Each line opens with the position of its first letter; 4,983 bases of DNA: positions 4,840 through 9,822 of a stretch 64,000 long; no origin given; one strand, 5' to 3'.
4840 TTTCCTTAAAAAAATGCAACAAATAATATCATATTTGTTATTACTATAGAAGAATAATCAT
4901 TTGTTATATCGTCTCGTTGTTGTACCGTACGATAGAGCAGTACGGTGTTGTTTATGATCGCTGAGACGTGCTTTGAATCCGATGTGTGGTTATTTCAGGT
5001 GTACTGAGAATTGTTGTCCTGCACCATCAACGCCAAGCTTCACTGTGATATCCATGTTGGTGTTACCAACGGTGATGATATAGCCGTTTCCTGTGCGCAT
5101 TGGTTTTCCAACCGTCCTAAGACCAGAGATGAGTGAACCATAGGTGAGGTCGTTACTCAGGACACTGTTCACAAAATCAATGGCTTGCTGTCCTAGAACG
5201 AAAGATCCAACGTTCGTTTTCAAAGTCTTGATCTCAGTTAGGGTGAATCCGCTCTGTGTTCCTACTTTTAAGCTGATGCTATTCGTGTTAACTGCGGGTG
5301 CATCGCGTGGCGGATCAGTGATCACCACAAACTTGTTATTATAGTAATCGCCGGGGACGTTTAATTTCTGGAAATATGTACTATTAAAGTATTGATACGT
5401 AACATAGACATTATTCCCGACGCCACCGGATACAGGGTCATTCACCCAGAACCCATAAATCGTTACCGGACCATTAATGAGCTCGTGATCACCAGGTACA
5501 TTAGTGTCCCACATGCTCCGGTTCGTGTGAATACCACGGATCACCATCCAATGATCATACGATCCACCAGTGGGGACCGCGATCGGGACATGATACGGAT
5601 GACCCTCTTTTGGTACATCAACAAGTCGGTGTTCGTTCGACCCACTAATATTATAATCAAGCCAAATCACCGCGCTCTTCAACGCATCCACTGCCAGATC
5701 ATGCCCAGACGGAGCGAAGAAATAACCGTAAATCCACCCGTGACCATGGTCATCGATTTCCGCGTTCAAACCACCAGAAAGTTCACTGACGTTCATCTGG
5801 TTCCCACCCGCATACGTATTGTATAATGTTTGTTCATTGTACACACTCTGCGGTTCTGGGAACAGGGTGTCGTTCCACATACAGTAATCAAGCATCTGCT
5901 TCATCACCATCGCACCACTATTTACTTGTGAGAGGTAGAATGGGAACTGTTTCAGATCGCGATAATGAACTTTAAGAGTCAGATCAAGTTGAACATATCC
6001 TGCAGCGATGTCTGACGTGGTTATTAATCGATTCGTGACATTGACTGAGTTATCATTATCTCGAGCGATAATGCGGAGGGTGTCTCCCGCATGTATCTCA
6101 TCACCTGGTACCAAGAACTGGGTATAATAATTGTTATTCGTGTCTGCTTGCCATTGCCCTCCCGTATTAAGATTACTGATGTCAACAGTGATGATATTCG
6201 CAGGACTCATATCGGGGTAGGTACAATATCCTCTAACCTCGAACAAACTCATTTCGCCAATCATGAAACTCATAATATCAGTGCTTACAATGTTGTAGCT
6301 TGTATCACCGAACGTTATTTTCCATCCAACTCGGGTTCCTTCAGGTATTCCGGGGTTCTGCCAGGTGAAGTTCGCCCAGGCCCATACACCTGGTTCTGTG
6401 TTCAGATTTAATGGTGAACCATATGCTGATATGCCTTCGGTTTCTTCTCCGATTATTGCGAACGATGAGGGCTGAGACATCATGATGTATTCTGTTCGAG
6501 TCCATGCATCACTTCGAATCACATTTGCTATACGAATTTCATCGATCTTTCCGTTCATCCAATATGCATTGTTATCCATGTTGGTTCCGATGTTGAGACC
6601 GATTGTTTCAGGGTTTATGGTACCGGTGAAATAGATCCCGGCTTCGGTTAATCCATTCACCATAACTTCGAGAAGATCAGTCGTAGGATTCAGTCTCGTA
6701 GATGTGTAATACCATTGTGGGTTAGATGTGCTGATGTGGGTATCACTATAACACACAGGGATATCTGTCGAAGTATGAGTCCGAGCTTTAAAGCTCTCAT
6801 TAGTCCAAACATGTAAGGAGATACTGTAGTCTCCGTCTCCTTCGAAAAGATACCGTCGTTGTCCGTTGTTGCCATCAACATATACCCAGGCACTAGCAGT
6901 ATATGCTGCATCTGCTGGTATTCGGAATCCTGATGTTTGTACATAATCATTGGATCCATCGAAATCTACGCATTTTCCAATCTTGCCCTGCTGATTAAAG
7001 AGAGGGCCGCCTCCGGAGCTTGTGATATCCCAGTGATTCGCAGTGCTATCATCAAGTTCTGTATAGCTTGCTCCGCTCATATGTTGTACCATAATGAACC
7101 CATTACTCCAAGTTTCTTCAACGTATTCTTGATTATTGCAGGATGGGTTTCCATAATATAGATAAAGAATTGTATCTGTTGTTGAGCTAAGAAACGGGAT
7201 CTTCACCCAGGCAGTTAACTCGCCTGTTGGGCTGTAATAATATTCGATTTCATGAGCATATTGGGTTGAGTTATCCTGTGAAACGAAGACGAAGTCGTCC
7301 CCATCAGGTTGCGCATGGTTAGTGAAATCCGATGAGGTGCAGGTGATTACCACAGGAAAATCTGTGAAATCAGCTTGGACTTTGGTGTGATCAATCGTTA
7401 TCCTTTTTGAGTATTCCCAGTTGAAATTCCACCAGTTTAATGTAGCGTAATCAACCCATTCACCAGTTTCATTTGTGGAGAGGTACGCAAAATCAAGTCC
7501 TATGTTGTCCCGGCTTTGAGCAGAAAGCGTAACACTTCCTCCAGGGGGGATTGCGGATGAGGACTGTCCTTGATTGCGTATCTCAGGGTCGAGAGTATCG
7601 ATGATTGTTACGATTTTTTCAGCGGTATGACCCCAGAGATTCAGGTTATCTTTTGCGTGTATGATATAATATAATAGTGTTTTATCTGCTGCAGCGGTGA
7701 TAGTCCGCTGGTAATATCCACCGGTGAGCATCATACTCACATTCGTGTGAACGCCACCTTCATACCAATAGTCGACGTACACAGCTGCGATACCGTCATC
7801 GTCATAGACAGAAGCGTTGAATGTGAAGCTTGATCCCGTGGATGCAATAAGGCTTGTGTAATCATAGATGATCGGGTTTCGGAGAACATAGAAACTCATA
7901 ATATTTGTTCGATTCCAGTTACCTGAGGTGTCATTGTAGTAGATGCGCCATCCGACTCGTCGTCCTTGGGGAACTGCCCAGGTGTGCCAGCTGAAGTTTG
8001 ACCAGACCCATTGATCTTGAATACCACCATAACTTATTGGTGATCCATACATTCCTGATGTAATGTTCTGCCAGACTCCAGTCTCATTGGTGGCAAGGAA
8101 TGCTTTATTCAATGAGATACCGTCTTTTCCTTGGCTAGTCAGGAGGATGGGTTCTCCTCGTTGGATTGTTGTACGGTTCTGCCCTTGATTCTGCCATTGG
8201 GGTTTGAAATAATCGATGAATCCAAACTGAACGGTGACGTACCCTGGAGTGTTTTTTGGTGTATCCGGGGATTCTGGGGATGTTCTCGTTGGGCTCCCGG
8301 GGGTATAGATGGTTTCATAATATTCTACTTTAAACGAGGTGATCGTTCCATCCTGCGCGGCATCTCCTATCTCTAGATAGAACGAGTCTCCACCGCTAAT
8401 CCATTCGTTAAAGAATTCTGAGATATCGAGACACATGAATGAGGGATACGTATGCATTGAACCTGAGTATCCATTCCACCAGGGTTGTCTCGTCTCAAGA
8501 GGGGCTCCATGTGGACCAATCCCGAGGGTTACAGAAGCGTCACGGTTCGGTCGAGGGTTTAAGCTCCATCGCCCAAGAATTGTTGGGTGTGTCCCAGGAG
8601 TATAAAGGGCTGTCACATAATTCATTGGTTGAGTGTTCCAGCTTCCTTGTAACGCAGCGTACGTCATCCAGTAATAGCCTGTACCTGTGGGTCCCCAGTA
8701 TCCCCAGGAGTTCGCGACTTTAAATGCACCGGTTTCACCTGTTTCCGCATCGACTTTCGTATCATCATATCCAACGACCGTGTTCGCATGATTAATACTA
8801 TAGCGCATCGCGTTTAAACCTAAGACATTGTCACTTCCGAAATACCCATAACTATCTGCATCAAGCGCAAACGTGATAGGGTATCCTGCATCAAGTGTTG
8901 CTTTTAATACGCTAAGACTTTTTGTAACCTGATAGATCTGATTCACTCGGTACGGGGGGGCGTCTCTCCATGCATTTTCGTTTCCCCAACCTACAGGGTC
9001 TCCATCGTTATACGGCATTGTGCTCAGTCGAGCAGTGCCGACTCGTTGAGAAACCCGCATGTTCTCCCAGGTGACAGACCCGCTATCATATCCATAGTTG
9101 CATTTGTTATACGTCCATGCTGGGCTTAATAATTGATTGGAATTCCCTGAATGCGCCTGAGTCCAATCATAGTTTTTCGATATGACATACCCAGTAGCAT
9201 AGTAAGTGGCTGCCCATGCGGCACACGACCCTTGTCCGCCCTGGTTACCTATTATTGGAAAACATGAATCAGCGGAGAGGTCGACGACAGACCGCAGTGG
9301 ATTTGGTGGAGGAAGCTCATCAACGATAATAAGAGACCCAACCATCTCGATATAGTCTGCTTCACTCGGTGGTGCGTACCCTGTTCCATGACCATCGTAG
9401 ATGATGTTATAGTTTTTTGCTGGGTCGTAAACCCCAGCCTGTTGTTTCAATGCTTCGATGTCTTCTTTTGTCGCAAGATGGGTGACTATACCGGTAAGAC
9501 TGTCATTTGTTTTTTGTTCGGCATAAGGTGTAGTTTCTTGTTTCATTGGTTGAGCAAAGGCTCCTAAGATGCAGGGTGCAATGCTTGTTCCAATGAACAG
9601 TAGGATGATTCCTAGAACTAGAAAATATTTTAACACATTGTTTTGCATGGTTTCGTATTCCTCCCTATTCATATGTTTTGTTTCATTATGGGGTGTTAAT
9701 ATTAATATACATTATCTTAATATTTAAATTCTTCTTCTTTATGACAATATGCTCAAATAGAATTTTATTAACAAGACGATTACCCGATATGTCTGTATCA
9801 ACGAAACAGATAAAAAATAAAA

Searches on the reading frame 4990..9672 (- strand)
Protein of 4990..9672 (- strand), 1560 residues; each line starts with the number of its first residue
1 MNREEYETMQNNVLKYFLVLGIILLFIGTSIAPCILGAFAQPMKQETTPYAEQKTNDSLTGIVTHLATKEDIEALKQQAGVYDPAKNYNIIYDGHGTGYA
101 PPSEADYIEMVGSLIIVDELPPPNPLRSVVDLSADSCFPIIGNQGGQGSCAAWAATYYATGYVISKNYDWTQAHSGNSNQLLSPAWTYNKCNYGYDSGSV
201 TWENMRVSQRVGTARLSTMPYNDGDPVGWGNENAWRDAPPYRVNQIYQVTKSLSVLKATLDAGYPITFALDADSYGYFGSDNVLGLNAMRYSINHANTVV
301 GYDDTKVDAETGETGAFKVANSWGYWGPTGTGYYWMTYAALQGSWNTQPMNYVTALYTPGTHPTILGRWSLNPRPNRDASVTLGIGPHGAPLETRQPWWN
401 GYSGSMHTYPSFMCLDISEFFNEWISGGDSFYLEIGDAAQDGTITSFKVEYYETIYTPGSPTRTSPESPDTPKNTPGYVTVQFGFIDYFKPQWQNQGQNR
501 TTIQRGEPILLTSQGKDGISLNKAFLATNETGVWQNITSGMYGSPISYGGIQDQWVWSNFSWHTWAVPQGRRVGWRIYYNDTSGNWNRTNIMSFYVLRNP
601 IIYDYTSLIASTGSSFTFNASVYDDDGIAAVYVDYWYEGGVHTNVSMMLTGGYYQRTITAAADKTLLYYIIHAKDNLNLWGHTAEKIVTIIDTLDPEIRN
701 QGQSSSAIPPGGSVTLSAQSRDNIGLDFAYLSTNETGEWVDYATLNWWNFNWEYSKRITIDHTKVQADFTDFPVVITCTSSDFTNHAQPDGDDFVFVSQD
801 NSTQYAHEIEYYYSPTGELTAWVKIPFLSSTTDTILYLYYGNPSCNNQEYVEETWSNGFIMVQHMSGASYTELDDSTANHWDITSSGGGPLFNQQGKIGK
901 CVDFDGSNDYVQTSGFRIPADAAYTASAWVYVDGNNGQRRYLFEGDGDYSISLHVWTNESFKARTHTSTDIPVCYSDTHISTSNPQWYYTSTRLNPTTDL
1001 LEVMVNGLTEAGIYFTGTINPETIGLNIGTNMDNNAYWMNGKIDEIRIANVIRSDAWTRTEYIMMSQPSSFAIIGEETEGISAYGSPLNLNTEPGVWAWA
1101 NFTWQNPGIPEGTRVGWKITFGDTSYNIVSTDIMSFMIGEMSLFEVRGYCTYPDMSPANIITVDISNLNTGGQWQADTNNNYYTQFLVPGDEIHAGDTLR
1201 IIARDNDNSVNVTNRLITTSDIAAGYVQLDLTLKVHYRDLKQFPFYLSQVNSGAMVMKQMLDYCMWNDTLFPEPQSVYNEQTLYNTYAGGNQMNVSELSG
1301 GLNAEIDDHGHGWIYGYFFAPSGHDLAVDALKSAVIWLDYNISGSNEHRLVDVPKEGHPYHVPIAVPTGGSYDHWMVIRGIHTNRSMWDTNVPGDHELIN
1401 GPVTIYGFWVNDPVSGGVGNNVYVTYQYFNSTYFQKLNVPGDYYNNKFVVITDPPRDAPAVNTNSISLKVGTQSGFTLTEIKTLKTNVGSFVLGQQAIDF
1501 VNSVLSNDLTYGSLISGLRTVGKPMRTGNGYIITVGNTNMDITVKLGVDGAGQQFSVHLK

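Call 7: search_protein_families(library=pfam, proteins=[window:4990-9672:-], max_evalue=0.01)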
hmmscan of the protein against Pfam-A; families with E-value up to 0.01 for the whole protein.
window:4990-9672:- (1560 aa): 2 families
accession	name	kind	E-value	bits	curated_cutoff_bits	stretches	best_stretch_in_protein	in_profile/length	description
PF13385.13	Laminin_G_3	-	1.4e-12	48.5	27.6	1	905-1055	1-147/151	Concanavalin A-like lectin/glucanases superfamily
PF10102.14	DUF2341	-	5.9e-07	30.3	23.4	1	790-882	1-82/84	Domain of unknown function (DUF2341)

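Call 21: search_protein_families(library=ncbifam, proteins=[window:4990-9672:-], max_evalue=0.1)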
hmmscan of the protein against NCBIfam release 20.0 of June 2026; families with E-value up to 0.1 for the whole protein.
window:4990-9672:- (1560 aa): 1 family
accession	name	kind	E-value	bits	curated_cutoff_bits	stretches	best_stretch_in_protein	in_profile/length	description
NF058592.1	GxPGS_dom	subfamily_domain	0.037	14.1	45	0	612-644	10-42/65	PGS family Ig-like domain-containing protein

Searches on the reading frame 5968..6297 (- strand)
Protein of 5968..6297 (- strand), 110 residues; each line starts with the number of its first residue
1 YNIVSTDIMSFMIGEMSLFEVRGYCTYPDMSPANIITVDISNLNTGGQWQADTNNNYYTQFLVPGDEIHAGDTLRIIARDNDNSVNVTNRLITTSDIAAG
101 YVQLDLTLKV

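Call 71: search_protein_families(library=pfam, proteins=[window:5968-6297:-], max_evalue=1)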
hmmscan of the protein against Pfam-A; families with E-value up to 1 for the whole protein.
window:5968-6297:- (110 aa): 1 family
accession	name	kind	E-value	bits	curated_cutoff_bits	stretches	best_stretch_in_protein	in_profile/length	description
PF01938.26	TRAM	-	0.066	13.5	21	1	35-66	7-36/61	TRAM domain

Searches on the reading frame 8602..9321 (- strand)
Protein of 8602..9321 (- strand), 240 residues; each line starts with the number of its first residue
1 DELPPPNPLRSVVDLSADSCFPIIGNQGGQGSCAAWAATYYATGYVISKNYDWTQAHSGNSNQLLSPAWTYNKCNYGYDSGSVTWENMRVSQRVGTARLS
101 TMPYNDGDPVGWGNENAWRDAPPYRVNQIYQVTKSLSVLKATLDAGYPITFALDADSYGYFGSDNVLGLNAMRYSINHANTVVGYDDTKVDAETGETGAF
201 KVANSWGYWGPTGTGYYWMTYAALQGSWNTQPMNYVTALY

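Call 76: search_solved_structures(query=window:8602-9321:-, max_evalue=0.01)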
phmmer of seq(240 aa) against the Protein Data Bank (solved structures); distinct sequences matched with E-value up to 0.01: 1.
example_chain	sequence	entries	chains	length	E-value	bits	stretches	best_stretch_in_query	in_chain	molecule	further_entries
3ois_A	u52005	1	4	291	1.9e-06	31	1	75-225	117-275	Cysteine protease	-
